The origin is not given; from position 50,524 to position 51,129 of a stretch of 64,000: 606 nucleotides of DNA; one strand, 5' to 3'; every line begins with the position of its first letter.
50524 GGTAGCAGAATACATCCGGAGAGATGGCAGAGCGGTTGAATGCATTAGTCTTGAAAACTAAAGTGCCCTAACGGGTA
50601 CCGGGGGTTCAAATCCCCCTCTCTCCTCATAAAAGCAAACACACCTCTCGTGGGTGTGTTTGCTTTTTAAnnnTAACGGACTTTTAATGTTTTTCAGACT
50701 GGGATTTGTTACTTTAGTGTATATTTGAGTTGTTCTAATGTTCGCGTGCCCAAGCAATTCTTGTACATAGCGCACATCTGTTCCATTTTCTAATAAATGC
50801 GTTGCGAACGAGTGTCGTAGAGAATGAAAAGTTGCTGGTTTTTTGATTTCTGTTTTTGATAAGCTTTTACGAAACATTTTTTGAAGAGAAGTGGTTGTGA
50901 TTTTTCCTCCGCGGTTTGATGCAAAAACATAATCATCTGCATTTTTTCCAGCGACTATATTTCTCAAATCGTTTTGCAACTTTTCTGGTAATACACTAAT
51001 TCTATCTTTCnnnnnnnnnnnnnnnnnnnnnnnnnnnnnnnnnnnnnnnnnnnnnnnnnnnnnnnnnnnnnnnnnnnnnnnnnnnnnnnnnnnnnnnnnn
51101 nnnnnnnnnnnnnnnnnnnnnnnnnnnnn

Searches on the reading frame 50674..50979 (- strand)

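Call 46: search_protein_families(library=pfam, proteins=[window:50674-50979:-], max_evalue=0.001)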
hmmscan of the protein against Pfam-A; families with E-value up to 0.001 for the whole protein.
window:50674-50979:- (102 aa): 1 family
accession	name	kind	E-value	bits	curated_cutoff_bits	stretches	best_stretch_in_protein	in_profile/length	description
PF00589.27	Phage_integrase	-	1e-26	94.2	27.1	1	10-91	88-169/172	Phage integrase family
